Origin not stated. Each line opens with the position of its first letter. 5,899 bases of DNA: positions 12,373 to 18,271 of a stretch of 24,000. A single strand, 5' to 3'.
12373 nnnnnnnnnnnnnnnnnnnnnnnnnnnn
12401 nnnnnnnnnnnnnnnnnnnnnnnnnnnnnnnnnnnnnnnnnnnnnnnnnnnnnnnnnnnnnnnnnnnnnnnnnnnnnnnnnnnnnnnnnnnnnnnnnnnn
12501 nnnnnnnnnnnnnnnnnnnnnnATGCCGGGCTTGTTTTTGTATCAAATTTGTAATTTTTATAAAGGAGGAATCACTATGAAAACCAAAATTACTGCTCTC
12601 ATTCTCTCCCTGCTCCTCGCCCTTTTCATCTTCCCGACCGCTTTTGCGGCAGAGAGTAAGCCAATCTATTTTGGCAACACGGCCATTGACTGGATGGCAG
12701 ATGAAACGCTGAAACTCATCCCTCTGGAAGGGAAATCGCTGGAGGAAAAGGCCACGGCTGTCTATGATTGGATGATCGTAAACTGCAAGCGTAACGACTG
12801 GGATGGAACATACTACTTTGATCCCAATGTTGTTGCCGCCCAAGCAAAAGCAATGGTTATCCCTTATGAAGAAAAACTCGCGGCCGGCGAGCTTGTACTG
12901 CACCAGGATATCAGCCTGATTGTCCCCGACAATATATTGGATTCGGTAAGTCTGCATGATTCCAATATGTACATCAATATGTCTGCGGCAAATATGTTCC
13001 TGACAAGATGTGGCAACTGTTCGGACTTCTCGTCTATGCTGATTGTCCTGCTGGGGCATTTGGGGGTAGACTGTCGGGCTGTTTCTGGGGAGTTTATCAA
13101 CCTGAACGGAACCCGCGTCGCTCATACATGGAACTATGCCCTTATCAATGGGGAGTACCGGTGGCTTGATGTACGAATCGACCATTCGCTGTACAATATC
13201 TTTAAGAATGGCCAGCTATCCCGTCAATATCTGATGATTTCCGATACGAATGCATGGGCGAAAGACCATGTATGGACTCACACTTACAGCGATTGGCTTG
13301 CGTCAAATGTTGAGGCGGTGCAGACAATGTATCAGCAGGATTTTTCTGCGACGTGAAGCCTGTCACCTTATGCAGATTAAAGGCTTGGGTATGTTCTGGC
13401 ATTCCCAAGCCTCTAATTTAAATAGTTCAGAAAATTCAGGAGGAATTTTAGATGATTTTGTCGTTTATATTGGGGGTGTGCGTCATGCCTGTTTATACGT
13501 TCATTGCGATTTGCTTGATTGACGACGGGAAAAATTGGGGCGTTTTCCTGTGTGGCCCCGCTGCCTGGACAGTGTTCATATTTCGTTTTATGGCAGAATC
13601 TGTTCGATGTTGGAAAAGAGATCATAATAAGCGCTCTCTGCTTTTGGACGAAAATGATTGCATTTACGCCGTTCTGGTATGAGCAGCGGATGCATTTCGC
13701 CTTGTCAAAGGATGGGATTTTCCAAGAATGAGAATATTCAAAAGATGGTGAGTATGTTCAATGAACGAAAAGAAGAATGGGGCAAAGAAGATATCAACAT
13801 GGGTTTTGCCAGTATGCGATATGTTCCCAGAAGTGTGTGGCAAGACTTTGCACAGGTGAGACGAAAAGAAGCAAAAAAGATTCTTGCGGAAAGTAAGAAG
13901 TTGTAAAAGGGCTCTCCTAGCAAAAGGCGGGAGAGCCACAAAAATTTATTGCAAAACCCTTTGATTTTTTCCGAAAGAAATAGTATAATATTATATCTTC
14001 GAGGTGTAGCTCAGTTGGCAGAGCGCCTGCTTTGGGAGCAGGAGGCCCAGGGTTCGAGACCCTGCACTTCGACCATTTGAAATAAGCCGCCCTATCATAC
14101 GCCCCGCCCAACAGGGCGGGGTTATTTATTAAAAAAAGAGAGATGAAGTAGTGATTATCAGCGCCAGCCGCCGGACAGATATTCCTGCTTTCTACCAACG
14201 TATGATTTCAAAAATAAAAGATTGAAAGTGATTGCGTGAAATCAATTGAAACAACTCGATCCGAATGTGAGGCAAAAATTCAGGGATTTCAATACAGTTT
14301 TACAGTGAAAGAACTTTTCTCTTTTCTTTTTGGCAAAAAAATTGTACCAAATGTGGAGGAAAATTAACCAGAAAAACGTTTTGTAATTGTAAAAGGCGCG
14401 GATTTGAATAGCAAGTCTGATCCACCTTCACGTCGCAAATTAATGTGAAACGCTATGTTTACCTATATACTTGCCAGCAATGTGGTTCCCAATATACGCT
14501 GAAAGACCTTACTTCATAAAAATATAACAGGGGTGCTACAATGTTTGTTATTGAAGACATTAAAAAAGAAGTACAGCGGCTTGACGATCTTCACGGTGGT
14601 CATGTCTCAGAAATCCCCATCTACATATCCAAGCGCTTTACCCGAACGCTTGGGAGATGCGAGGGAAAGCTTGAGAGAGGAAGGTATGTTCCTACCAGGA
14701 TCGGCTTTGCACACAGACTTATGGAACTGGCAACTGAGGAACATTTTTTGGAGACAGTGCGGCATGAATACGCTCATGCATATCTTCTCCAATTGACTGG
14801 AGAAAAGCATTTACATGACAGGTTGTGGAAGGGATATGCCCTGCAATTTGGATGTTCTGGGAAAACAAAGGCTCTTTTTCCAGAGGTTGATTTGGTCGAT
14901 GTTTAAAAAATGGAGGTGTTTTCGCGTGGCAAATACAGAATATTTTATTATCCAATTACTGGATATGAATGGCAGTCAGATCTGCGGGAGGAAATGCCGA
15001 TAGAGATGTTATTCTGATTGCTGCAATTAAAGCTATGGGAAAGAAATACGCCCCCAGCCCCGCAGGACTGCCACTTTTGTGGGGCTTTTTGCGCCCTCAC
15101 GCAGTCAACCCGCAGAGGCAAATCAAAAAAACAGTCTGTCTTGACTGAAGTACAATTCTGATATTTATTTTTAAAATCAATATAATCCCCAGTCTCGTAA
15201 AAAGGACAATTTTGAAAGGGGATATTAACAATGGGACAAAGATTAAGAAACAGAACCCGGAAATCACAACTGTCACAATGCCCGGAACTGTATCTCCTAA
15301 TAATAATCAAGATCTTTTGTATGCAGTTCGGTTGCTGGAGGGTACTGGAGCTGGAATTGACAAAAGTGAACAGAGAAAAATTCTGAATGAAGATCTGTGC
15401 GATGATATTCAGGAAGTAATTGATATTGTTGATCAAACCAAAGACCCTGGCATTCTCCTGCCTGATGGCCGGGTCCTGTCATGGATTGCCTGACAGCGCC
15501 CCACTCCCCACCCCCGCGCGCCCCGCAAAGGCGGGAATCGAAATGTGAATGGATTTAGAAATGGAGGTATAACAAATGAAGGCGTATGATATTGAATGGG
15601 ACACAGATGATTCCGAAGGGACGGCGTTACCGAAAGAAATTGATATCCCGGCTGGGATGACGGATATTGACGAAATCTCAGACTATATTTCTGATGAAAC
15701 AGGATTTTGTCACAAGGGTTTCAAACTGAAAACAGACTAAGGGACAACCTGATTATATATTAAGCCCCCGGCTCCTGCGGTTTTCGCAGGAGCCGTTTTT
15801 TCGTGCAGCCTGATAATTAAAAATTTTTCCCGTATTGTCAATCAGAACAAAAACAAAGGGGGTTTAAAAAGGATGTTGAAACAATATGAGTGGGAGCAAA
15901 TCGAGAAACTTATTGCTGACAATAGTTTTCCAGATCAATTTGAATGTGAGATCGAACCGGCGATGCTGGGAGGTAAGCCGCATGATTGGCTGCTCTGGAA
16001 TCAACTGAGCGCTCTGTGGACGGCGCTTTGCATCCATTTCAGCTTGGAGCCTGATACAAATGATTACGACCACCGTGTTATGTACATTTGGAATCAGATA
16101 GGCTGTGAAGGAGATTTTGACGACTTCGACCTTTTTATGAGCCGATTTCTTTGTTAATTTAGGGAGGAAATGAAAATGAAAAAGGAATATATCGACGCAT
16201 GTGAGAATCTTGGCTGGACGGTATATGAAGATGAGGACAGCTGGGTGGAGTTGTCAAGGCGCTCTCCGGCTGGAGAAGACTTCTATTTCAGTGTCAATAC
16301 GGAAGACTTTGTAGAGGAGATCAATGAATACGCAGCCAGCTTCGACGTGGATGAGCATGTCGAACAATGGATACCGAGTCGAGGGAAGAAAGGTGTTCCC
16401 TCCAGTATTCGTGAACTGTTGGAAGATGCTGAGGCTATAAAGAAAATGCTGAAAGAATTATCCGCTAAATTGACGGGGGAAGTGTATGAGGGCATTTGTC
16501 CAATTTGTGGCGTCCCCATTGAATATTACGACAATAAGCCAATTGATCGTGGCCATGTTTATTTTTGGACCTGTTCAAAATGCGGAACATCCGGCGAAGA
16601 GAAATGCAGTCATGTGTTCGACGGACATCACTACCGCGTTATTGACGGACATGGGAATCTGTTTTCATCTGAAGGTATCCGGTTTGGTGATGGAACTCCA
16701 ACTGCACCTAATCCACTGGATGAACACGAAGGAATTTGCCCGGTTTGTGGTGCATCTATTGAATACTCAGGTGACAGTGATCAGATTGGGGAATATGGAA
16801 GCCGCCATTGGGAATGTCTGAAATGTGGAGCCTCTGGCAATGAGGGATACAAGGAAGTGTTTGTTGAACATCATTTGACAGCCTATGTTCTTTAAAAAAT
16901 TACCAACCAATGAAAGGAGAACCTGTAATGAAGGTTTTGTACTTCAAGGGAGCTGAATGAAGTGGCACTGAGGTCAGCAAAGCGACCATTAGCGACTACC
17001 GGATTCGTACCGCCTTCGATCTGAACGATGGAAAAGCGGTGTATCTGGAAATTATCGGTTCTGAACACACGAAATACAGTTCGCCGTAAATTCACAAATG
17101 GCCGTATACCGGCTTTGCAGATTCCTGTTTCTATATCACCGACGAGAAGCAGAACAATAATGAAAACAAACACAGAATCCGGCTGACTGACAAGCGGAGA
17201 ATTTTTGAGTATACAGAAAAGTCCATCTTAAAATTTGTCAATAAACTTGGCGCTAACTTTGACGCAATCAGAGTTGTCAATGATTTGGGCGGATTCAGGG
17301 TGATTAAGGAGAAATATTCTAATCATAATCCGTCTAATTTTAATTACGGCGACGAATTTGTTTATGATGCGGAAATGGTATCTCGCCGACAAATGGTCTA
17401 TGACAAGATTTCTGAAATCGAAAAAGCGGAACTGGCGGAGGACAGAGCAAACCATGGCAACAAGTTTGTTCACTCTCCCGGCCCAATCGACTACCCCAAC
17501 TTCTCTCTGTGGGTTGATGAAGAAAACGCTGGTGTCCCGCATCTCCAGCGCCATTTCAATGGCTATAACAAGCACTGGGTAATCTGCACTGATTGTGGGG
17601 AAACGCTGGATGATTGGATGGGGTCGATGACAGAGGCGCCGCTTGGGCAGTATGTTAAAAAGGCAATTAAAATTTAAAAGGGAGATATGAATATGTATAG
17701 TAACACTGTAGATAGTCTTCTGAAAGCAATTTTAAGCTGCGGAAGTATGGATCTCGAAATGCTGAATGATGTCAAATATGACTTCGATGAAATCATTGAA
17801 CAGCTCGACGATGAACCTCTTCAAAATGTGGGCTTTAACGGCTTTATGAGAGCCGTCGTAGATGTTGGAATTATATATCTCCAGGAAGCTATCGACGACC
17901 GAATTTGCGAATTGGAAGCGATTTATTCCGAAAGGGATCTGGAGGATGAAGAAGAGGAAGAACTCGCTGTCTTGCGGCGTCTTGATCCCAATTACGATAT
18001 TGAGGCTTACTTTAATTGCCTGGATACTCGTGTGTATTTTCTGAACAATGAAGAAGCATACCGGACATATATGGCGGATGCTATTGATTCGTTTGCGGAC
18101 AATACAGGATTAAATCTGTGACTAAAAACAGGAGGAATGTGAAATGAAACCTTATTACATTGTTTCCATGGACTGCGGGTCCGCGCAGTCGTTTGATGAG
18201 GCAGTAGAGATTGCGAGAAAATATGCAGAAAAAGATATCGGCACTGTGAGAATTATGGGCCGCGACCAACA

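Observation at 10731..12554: Solo IscB with its omega-RNA region inserted into, and truncating, a phage gene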

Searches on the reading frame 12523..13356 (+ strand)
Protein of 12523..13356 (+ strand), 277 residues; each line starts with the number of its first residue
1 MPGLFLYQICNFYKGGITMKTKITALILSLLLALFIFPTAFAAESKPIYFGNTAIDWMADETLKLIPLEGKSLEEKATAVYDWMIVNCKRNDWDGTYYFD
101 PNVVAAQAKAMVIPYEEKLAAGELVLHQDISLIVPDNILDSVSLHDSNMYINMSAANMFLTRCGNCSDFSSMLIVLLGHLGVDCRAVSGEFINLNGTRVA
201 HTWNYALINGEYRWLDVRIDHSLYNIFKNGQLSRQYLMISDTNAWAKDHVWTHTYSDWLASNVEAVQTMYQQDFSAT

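Call 7: search_protein_families(library=pfam, proteins=[window:12523-13356:+], max_evalue=0.01)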
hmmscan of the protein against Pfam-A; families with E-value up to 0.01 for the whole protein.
window:12523-13356:+ (277 aa): 1 family
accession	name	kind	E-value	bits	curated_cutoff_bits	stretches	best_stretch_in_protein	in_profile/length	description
PF01841.26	Transglut_core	-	8.9e-09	36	23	1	153-217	41-106/108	Transglutaminase-like superfamily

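Call 13: search_protein_families(library=phrogs, proteins=[window:12523-13356:+], max_evalue=0.01)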
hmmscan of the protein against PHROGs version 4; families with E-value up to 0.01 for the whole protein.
window:12523-13356:+ (277 aa): 0 families

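Call 25: find_related_loci(query=window:12577-13353:+, collection=viral_contigs, flank=5000)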
Query window:12577-13353:+ (259 aa) in viral_contigs; peptide patterns used: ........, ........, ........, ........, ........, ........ (x = any residue, [..] = any of these).
No stretch of DNA in the collection matches any of the patterns.

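Call 42: find_encoding_contigs(protein=window:12577-13356:+, flank=4000, max_places=10)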
Protein window:12577-13356:+ (259 aa): 24 contigs read that carry it; 10 places shown.
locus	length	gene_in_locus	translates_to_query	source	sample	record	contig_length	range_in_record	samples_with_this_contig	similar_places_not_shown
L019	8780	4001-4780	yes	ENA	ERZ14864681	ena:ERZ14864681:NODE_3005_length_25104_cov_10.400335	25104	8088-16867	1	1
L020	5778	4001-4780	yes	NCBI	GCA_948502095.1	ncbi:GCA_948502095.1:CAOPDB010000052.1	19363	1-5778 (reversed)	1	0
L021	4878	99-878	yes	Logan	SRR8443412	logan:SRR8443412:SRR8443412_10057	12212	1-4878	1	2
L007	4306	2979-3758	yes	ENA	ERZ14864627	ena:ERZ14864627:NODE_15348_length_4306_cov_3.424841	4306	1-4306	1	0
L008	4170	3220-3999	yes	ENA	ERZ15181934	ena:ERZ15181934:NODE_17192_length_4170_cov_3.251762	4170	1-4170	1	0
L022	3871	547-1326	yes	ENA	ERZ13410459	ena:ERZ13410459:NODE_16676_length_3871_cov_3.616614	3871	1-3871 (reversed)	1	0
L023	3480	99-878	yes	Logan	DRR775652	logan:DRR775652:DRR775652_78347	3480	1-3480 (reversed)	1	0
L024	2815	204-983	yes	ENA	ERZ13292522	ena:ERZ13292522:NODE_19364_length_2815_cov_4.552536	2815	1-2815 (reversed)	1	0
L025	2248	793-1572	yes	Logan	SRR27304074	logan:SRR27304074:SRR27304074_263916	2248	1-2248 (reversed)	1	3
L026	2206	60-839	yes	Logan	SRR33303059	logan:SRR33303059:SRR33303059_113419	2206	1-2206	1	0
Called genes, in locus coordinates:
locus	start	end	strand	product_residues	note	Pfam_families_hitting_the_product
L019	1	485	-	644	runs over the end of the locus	PF22745:Nlig-Ia, PF01653:DNA_ligase_aden, PF03120:OB_DNA_ligase, PF12826:HHH_2 (weak), PF00533:BRCT, PF12738:PTCB-BRCT (weak)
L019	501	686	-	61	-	-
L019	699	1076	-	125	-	-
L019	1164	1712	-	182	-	PF04014:MazE_antitoxin, PF15714:SpoVT_C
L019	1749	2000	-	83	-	-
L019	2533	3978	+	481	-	PF14239:RRXRR, PF01844:HNH (weak)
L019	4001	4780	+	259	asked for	PF01841:Transglut_core (weak)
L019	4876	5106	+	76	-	-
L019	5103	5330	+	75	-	-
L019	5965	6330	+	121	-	PF10263:SprT-like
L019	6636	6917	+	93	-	-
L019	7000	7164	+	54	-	-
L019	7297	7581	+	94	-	-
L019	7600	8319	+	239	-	PF24042:DUF7351 (faint), PF12760:Zn_ribbon_IS1595 (faint)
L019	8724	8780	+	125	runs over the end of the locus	-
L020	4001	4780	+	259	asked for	PF01841:Transglut_core (weak)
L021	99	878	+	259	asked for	PF01841:Transglut_core (weak)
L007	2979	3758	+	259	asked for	PF01841:Transglut_core (weak)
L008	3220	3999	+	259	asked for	PF01841:Transglut_core (weak)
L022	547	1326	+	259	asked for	PF01841:Transglut_core (weak)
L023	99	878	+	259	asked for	PF01841:Transglut_core (weak)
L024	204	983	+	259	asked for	PF01841:Transglut_core (weak)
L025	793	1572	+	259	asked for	PF01841:Transglut_core (weak)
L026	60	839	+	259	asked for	PF01841:Transglut_core (weak)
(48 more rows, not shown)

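Call 55: find_homologous_proteins(query=window:12577-13353:+, max_evalue=0.00001)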
Query window:12577-13353:+ (259 aa): 54 proteins with E <= 0.00001 among 995 candidates.
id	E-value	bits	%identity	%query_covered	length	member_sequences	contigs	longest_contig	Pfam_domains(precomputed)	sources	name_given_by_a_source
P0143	9.1e-173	590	100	100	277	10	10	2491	PF01841.26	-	-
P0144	1.3e-143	495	84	98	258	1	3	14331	PF01841.26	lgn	-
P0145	4.6e-143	493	85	97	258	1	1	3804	PF01841.26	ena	-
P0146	1.6e-102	360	89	68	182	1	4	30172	PF01841.26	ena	-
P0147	3.3e-93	330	91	63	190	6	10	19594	-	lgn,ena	-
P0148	1.2e-68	249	46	92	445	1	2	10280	PF00395.26,PF01841.26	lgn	-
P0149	2.3e-68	248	47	98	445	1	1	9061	PF00395.26,PF01841.26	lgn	-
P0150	3.0e-68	248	46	100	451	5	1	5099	PF00395.26,PF01841.26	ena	-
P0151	3.8e-68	248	47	98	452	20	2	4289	PF00395.26,PF01841.26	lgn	-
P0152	1.1e-66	243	47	86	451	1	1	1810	PF00797.24,PF00395.26,PF01841.26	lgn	-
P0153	1.5e-66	242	49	87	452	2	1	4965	PF00395.26,PF01841.26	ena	-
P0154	1.5e-65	239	46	89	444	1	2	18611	PF00395.26,PF01841.26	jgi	-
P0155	2.2e-65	239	48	86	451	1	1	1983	PF00395.26,PF01841.26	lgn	-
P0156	2.7e-65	238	46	96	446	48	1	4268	PF00395.26,PF01841.26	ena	-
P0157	3.3e-65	238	46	98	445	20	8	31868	PF00395.26,PF01841.26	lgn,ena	-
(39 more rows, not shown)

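Call 56: find_encoding_contigs(protein=P0144, flank=6000, max_places=4)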
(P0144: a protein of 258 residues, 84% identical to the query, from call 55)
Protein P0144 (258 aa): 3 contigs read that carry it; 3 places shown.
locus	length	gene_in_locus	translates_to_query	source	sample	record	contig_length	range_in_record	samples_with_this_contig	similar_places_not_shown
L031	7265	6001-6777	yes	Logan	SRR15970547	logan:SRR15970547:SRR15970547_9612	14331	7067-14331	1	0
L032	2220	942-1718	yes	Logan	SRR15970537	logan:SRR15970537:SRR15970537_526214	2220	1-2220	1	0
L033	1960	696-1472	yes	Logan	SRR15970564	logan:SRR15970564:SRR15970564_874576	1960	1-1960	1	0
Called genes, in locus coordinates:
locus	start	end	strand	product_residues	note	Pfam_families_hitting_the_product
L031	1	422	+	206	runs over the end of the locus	-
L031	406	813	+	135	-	-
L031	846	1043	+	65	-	-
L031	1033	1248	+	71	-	-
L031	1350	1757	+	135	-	-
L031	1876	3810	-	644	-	PF22745:Nlig-Ia, PF01653:DNA_ligase_aden, PF03120:OB_DNA_ligase, PF12826:HHH_2 (faint), PF00533:BRCT, PF12738:PTCB-BRCT (weak)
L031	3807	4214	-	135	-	-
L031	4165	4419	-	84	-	-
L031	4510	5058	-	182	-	PF04014:MazE_antitoxin, PF15714:SpoVT_C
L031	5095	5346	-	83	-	-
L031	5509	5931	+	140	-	-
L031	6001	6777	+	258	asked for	PF01841:Transglut_core (weak)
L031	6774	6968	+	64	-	-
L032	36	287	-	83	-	-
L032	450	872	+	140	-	-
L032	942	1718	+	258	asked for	PF01841:Transglut_core (weak)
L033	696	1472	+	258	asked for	PF01841:Transglut_core (weak)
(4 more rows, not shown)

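Call 80: find_encoding_contigs(protein=P0147, flank=5000, max_places=6)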
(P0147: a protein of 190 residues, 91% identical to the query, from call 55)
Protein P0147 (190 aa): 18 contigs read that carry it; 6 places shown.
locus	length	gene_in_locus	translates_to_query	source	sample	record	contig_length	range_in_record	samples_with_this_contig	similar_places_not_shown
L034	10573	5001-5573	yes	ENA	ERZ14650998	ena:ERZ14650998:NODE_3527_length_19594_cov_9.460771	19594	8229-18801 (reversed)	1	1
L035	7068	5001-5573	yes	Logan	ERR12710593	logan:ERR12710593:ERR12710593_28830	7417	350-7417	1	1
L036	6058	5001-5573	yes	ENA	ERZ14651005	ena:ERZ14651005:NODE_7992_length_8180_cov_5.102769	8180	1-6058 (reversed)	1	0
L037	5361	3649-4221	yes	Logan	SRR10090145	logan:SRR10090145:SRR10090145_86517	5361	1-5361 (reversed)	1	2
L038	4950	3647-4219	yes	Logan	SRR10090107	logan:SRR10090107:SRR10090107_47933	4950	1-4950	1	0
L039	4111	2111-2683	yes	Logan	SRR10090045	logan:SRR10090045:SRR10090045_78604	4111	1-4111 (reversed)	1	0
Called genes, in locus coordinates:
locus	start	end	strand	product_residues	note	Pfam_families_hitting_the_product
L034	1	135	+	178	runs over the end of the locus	PF01797:Y1_Tnp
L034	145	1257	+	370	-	PF12323:HTH_OrfB_IS605, PF01385:OrfB_IS605, PF07282:Cas12f1-like_TNB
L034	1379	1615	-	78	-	-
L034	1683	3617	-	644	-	PF22745:Nlig-Ia, PF01653:DNA_ligase_aden, PF03120:OB_DNA_ligase, PF12826:HHH_2 (weak), PF00533:BRCT, PF12738:PTCB-BRCT (weak)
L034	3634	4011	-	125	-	-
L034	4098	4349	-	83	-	-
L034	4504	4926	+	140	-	-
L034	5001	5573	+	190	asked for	-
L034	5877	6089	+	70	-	-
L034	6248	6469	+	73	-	-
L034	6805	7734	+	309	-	PF08902:DUF1848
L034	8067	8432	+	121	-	PF10263:SprT-like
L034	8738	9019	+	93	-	-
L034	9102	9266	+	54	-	-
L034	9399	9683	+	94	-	-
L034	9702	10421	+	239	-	PF24042:DUF7351 (faint), PF12760:Zn_ribbon_IS1595 (faint)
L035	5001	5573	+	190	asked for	-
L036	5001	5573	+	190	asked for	-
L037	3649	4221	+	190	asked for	-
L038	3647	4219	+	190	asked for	-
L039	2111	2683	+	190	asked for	-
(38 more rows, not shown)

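Call 89: search_protein_families(library=phrogs, proteins=[L034:4504-4926:+, L031:5509-5931:+], max_evalue=0.01)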
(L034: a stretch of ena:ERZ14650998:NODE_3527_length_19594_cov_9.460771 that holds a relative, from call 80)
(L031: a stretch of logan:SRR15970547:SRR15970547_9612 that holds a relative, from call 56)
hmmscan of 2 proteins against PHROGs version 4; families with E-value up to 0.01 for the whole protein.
L034:4504-4926:+ (140 aa): 0 families

L031:5509-5931:+ (140 aa): 0 families

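Call 90: search_protein_families(library=pfam, proteins=[L034:4504-4926:+, L031:5509-5931:+], max_evalue=0.01)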
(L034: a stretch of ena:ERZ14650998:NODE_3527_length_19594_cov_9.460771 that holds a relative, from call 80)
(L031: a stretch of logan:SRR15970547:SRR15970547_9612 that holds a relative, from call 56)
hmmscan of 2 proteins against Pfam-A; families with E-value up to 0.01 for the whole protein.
L034:4504-4926:+ (140 aa): 0 families

L031:5509-5931:+ (140 aa): 0 families

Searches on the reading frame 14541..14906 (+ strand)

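Call 7: search_protein_families(library=pfam, proteins=[window:14541-14906:+], max_evalue=0.01)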
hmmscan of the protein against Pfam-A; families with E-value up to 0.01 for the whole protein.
window:14541-14906:+ (121 aa): 1 family
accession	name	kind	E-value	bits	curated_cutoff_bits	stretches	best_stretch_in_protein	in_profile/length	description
PF10263.15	SprT-like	-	2.6e-12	47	25.6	1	21-106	16-98/108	SprT-like family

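Call 13: search_protein_families(library=phrogs, proteins=[window:14541-14906:+], max_evalue=0.01)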
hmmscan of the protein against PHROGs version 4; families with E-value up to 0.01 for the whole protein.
window:14541-14906:+ (121 aa): 7 families
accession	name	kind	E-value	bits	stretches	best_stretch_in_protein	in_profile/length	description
phrog_3768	-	unknown function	9.1e-10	39.8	1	30-111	45-114/216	-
phrog_1006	-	unknown function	8.9e-09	36.3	1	46-109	44-103/155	-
phrog_6445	-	unknown function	2.5e-07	31.8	1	27-109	28-99/180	-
phrog_9897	-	unknown function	6.4e-07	30.1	1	3-85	24-108/192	-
phrog_10756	-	unknown function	0.00094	19.9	1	67-110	79-121/262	-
phrog_6361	-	unknown function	0.0018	19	1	65-110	80-122/203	-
phrog_24857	-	unknown function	0.0042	18.2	1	65-107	62-103/171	-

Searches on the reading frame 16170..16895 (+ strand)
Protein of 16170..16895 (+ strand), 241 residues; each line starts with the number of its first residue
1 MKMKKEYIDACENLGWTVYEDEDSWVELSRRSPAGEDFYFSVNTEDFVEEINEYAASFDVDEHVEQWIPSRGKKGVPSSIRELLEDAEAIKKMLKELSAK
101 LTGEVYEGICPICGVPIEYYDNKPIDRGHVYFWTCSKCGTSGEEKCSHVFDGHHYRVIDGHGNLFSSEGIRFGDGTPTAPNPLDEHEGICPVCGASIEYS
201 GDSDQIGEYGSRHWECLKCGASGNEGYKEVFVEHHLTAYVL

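Call 68: search_protein_families(library=pfam, proteins=[window:16170-16895:+], max_evalue=0.001)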
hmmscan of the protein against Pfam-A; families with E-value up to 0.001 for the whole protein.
window:16170-16895:+ (241 aa): 5 families
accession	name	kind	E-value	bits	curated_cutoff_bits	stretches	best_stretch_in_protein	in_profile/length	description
PF12760.12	Zn_ribbon_IS1595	-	5.9e-06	26.6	25.4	0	188-221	19-45/46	Transposase zinc-ribbon domain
PF24042.1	DUF7351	-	2.2e-05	24.7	31.2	0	86-147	45-109/177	Domain of unknown function (DUF7351)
PF07282.18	Cas12f1-like_TNB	-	0.0002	21.9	26.3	0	189-224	30-51/60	Cas12f1-like, TNB domain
PF21349.2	RUBY_RBDX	-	0.0004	20.2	26.5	0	109-120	18-29/30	Rubrerythrin, rubredoxin-like domain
PF12773.13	DZR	-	0.00084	19.9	27.3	0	183-223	8-34/45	Double zinc ribbon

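Call 69: search_protein_families(library=phrogs, proteins=[window:16170-16895:+], max_evalue=0.001)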
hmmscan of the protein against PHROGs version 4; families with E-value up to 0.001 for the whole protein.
window:16170-16895:+ (241 aa): 3 families
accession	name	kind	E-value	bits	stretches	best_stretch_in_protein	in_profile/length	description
phrog_10675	-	unknown function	4.6e-08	34.2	0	107-141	5-40/98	-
phrog_6422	-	moron, auxiliary metabolic gene and host takeover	4.9e-05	24.7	0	189-228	32-67/120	Lar-like restriction alleviation protein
phrog_1934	-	unknown function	0.00068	20.6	0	108-140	14-51/144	-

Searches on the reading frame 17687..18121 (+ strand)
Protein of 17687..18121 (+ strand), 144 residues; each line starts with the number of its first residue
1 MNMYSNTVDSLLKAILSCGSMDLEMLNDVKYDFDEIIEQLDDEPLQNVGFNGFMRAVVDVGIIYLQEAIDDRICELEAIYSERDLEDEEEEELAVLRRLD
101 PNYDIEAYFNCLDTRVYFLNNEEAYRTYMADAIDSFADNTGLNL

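Call 69: search_protein_families(library=phrogs, proteins=[window:17687-18121:+], max_evalue=0.001)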
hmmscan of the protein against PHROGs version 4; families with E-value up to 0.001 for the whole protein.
window:17687-18121:+ (144 aa): 1 family
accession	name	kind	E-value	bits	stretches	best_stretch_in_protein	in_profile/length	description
phrog_21207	-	unknown function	7.9e-07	30.1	1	9-142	9-149/155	-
